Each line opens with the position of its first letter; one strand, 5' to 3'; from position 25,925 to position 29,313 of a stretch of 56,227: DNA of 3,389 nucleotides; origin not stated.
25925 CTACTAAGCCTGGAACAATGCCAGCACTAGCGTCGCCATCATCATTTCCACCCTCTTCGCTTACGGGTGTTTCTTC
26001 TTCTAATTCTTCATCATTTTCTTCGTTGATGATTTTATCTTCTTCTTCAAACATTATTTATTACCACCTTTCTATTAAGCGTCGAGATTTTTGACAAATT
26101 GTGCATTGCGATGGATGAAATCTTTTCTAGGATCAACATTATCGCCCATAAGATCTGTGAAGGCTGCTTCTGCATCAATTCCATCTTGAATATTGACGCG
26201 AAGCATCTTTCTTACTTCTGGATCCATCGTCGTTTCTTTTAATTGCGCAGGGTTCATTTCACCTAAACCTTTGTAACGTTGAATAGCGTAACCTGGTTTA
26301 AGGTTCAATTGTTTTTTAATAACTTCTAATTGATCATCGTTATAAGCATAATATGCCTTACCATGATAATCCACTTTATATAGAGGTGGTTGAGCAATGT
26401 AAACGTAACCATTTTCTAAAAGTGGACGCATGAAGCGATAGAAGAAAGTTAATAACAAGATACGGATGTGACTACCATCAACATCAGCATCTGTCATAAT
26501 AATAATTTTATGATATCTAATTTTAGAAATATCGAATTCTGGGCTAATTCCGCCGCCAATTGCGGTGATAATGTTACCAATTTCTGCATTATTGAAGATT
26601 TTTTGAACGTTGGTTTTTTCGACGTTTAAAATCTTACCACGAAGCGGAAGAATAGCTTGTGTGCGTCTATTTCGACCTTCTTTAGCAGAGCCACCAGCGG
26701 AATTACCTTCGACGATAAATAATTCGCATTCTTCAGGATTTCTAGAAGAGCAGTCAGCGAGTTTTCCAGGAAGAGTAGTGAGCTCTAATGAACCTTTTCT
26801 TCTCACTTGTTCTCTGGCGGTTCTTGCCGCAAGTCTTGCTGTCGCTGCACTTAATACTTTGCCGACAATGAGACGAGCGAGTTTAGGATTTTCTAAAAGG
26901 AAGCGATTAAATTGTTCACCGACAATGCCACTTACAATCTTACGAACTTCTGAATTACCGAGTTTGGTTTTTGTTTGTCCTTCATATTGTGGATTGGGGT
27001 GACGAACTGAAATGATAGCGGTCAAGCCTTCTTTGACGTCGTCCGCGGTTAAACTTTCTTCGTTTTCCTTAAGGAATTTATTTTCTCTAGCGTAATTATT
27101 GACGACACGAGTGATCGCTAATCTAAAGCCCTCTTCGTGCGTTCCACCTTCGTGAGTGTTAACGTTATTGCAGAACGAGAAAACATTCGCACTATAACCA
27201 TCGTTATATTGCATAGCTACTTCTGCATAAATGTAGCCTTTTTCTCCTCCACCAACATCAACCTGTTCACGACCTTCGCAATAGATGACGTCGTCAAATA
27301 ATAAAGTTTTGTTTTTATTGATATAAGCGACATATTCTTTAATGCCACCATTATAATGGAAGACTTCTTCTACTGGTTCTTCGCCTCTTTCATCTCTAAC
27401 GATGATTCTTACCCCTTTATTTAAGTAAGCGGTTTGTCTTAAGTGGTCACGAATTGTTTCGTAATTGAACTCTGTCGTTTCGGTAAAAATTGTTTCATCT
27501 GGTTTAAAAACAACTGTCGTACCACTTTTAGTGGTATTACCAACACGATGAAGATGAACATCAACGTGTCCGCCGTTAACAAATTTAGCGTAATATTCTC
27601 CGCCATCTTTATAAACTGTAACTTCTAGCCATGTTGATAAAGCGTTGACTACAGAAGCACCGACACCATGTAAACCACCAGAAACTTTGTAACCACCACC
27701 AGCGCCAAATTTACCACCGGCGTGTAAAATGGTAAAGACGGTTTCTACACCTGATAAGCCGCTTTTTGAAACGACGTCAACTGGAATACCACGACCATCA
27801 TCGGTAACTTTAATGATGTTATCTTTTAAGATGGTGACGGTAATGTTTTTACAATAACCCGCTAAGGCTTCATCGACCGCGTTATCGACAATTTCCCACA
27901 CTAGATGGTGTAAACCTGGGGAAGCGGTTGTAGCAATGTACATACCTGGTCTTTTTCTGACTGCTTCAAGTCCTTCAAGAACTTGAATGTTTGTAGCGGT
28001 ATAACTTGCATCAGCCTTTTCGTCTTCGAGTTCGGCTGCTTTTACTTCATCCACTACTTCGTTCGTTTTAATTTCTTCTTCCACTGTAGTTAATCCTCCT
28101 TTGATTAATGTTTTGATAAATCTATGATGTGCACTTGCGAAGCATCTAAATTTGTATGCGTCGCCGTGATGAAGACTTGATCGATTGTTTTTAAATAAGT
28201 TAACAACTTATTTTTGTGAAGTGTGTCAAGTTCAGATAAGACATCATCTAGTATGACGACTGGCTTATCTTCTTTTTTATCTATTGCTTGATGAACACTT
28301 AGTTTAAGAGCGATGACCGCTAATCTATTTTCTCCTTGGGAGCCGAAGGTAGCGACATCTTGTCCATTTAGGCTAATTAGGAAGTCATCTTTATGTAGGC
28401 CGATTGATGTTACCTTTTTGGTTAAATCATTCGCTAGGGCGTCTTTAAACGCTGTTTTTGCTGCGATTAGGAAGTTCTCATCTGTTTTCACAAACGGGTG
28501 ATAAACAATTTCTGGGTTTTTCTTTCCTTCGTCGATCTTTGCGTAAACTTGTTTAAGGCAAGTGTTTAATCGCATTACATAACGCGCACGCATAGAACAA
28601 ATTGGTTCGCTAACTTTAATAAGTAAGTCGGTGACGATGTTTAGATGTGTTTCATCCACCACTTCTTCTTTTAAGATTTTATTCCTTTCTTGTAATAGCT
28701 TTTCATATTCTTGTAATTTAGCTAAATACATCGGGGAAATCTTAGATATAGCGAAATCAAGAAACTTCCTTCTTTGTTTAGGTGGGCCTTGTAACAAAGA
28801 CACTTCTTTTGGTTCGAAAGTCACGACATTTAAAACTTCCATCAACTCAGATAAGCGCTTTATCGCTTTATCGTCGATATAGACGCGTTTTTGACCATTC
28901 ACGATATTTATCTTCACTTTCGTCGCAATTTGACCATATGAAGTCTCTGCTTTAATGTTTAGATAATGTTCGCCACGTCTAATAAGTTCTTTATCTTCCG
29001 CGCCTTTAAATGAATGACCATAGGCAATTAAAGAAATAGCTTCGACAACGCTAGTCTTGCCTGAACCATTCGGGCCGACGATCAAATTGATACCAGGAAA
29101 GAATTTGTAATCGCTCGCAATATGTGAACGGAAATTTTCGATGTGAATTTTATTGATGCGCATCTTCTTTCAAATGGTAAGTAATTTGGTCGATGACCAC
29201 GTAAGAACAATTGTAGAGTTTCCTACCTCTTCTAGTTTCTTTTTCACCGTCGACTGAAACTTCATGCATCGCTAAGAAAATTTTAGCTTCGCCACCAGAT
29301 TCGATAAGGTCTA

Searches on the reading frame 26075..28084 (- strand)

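Call 57: search_protein_families(library=pfam, proteins=[window:26075-28084:-], max_evalue=0.00001)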
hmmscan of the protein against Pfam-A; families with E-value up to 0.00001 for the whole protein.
window:26075-28084:- (669 aa): 4 families
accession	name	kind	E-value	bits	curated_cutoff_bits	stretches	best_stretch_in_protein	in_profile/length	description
PF00204.31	DNA_gyraseB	-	1e-63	214.4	27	1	247-425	1-172/173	DNA gyrase B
PF00986.26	DNA_gyraseB_C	-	2.3e-27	95.4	29.8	1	598-657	3-62/63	DNA gyrase B subunit, carboxyl terminus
PF01751.28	Toprim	-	2e-19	70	23.1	1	454-565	1-95/96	Toprim domain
PF02518.31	HATPase_c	-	3.2e-16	60.2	26.4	1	56-197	4-109/111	Histidine kinase-, DNA gyrase B-, and HSP90-like ATPase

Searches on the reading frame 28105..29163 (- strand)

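Call 57: search_protein_families(library=pfam, proteins=[window:28105-29163:-], max_evalue=0.00001)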
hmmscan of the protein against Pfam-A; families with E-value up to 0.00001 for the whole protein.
window:28105-29163:- (352 aa): 5 families
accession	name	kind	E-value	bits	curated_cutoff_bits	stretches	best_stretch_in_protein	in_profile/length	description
PF02463.25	SMC_N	-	7.6e-24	84.8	40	1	3-338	2-200/220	RecF/RecN/SMC N terminal domain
PF13476.12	AAA_23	-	5.4e-17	63.5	27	1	5-164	1-170/201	AAA domain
PF13175.12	AAA_15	-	6.6e-10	39.6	32.1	1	1-166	1-113/374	AAA ATPase domain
PF13304.12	AAA_21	-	8.4e-07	29.8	27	1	25-74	1-58/304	AAA domain, putative AbiEii toxin, Type IV TA system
PF13166.12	AAA_13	-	3.5e-06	26.4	36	0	22-60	15-53/713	AAA domain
